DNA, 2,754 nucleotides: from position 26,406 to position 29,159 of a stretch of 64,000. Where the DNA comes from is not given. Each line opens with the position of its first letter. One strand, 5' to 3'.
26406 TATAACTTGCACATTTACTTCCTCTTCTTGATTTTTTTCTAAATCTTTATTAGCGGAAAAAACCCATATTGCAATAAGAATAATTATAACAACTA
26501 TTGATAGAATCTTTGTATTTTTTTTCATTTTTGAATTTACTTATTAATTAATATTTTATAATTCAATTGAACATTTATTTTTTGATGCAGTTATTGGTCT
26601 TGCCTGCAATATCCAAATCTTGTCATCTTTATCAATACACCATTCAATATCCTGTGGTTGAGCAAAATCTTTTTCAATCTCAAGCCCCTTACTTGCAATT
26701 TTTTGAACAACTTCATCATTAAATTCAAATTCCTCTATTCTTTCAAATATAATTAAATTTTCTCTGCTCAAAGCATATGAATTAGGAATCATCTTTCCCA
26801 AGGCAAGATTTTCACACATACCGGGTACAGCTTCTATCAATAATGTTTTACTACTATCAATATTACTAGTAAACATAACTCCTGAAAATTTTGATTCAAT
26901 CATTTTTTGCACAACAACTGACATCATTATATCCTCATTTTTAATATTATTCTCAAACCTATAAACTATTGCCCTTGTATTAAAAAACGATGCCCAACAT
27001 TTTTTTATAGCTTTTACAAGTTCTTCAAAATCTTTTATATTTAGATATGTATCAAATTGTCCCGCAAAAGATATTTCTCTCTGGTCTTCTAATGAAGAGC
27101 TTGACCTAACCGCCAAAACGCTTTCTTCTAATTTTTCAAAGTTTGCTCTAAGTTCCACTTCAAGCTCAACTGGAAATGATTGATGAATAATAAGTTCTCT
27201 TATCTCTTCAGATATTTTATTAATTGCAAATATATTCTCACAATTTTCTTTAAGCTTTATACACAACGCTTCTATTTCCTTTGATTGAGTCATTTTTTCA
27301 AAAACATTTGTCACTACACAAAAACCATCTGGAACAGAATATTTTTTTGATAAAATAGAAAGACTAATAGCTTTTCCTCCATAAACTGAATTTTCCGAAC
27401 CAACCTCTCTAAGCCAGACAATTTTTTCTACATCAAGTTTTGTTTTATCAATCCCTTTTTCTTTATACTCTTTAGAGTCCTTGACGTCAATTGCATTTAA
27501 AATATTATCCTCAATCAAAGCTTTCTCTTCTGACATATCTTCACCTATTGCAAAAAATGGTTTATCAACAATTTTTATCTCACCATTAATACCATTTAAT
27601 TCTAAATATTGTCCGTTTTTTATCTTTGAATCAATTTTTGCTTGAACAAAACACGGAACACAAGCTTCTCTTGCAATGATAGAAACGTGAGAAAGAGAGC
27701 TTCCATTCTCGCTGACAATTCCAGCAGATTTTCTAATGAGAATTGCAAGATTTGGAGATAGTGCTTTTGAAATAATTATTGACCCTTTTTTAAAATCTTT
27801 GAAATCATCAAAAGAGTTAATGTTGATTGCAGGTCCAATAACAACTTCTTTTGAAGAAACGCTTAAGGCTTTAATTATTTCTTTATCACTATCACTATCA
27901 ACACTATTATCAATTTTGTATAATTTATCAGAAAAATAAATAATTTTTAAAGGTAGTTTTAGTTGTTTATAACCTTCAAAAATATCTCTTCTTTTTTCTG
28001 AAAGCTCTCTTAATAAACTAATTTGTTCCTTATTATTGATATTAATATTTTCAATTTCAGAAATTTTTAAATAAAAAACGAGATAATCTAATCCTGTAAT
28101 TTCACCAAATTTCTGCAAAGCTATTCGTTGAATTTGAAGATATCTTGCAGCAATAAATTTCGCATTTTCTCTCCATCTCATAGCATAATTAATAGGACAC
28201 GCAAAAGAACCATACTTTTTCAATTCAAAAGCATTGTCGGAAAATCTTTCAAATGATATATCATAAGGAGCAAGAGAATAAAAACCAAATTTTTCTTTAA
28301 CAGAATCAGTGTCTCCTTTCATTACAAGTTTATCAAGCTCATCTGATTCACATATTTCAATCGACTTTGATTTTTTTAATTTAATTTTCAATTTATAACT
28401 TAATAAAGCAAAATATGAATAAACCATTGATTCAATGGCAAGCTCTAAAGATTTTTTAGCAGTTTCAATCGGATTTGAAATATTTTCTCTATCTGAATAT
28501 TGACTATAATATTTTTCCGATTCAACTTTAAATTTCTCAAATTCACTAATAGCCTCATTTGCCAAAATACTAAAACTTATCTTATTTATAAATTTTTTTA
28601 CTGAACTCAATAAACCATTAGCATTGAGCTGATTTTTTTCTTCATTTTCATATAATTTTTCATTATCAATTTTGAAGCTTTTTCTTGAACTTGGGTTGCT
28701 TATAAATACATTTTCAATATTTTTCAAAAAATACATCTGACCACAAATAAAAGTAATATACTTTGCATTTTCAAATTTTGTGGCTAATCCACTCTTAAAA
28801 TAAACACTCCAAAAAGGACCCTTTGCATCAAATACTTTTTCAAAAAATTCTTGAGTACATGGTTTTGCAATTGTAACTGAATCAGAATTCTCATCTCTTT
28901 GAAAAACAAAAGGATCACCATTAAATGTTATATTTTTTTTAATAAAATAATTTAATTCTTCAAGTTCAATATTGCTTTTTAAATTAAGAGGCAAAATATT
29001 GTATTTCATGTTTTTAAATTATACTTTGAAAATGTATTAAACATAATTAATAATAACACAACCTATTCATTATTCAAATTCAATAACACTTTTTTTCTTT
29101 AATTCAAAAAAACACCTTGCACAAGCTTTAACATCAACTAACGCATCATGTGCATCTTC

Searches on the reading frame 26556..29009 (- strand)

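Call 70: search_protein_families(library=pfam, proteins=[window:26556-29009:-], max_evalue=0.0001)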
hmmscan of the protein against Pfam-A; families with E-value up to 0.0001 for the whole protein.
window:26556-29009:- (817 aa): 2 families
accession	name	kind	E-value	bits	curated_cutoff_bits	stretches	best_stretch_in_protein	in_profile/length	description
PF01326.24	PPDK_N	-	9.4e-69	232.6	27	2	543-753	4-228/328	Pyruvate phosphate dikinase, AMP/ATP-binding domain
PF00391.29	PEP-utilizers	-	2e-13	50.2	23.1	1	406-476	1-72/72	PEP-utilising enzyme, mobile domain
